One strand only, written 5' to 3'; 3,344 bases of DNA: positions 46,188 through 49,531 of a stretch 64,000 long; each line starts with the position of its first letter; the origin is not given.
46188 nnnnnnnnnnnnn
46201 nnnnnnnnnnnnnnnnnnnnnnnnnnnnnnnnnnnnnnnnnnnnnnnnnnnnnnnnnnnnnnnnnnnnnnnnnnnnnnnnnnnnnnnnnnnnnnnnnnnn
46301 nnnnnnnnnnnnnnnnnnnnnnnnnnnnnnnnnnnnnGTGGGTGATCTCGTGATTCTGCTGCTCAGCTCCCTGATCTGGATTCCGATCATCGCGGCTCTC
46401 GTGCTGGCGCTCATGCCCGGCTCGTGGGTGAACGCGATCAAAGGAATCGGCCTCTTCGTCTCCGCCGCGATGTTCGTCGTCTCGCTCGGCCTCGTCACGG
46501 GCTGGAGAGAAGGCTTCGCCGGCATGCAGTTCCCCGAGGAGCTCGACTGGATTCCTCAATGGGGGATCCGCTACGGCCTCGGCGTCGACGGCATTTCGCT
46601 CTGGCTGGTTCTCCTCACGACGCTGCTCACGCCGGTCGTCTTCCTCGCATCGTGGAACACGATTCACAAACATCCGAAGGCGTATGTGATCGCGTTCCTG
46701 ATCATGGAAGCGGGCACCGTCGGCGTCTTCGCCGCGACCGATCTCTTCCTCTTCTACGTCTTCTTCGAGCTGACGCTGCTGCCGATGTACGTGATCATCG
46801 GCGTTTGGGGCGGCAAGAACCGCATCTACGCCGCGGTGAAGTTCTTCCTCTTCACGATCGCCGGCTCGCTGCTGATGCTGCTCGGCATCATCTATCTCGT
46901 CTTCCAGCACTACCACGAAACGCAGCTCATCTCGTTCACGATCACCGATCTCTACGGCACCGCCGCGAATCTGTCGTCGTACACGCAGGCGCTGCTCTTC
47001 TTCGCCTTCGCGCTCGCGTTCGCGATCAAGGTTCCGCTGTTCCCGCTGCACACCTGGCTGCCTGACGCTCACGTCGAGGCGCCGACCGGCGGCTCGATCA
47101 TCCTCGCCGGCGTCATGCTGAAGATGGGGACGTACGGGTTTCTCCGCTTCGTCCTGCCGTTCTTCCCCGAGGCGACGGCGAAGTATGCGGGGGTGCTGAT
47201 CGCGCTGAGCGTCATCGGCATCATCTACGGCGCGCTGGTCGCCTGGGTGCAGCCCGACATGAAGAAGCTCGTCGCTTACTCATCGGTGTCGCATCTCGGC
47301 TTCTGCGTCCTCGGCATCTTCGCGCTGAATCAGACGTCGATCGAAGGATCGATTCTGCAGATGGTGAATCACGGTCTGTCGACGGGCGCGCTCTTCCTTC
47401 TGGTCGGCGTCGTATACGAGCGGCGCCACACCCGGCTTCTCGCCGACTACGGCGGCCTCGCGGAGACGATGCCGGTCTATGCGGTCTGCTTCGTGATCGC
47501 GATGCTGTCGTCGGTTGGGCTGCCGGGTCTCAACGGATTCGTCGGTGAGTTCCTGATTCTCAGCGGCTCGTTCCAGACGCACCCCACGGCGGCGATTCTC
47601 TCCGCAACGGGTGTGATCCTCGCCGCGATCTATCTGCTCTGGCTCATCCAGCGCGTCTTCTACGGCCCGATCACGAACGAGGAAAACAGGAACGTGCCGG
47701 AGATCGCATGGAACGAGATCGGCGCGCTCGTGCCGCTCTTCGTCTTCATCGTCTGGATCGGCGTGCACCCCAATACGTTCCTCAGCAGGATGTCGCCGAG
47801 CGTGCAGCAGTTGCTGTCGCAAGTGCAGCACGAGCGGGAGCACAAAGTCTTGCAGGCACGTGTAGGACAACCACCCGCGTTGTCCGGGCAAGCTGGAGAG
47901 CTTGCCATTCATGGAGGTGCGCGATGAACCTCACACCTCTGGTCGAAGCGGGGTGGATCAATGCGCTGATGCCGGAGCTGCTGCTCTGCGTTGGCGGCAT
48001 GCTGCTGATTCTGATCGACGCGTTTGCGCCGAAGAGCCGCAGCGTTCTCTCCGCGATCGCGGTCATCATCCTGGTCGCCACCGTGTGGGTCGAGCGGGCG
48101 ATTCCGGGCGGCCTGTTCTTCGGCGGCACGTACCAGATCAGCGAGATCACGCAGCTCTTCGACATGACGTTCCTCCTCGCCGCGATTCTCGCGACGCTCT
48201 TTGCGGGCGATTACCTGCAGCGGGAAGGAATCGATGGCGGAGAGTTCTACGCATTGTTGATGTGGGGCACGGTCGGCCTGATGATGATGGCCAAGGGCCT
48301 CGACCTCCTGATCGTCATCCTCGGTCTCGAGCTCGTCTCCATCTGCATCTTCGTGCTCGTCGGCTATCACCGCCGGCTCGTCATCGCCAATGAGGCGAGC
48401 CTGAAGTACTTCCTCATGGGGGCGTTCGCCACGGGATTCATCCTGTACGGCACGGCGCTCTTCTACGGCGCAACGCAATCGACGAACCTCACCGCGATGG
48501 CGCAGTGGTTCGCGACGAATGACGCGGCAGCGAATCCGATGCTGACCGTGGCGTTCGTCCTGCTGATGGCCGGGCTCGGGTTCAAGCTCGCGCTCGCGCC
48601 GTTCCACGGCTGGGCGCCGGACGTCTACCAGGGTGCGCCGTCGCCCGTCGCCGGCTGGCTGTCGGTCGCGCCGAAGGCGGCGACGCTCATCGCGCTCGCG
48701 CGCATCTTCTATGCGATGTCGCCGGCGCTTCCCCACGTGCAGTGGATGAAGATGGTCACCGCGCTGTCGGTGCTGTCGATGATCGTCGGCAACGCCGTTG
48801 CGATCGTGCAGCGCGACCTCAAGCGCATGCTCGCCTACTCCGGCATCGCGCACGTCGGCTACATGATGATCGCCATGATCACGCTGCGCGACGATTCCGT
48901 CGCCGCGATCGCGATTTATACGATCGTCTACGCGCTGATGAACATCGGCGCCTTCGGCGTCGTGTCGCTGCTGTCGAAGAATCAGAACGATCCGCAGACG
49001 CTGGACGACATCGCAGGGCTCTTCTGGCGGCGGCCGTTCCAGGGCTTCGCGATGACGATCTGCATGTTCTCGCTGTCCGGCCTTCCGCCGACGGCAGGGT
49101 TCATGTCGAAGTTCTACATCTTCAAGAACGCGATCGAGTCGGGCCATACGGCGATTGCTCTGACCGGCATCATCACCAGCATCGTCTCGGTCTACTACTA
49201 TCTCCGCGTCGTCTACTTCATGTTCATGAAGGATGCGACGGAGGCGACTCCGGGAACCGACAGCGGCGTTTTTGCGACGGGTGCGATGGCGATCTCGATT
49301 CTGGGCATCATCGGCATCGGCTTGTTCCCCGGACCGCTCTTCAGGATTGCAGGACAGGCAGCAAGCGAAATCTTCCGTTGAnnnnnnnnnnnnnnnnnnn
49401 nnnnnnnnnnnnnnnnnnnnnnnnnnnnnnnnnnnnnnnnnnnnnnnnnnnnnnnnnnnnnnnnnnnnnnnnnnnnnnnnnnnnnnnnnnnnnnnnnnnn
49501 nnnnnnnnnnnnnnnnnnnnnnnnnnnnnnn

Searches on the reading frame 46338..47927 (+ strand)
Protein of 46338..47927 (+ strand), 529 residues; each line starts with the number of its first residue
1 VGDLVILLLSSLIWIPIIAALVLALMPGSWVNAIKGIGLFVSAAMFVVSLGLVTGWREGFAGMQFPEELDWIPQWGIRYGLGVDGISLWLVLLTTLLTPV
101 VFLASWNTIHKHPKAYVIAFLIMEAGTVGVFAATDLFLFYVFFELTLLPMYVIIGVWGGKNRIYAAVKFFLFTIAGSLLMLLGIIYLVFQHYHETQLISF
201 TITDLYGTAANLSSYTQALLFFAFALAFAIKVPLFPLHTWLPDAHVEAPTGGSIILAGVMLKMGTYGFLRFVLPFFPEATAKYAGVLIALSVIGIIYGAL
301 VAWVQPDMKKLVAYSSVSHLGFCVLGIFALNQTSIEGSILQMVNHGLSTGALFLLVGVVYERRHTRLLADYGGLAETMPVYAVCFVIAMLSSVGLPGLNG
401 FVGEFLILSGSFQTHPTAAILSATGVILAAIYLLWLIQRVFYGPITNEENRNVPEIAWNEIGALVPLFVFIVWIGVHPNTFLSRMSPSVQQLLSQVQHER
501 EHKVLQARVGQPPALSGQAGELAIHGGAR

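Call 6: search_protein_families(library=pfam, proteins=[window:46338-47927:+])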
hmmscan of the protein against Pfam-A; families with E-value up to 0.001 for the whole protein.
window:46338-47927:+ (529 aa): 2 families
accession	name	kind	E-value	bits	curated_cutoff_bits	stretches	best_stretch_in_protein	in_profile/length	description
PF00361.26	Proton_antipo_M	-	7.7e-81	272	21.5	1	133-422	1-286/294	NADH:quinone oxidoreductase/Mrp antiporter, TM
PF01059.23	Oxidored_q5_N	-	2.3e-06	28.1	22.7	1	75-123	51-99/110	NADH-ubiquinone oxidoreductase chain 4, amino terminus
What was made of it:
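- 46338..47927 (+): nuoM. Pfam Proton_antipo_M and Oxidored_q5_N (call 6).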

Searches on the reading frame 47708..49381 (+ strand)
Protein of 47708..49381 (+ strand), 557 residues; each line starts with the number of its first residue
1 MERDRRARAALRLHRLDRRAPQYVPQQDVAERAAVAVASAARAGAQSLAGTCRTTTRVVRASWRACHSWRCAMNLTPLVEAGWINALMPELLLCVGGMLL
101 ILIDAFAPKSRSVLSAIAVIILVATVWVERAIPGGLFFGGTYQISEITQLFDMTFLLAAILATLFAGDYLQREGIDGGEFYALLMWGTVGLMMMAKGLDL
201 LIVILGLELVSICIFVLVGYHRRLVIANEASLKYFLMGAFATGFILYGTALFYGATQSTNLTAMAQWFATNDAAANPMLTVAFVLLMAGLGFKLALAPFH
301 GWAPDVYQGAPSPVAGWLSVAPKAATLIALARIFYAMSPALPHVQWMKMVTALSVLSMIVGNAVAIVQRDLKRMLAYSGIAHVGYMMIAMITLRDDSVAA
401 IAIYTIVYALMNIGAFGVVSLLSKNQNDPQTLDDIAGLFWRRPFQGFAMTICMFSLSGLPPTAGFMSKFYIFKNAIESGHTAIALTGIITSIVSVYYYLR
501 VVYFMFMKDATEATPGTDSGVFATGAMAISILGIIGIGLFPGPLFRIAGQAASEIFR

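Call 6: search_protein_families(library=pfam, proteins=[window:47708-49381:+])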
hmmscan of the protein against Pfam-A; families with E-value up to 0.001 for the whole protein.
window:47708-49381:+ (557 aa): 1 family
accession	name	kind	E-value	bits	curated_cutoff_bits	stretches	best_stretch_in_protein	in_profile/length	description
PF00361.26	Proton_antipo_M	-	1.5e-72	244.8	21.5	1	199-493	3-293/294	NADH:quinone oxidoreductase/Mrp antiporter, TM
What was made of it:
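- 47924..49381 (+): nuoN. Its start ATG overlaps the nuoM stop (ATGA) and is preceded by GGAGG. Pfam Proton_antipo_M (call 6).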
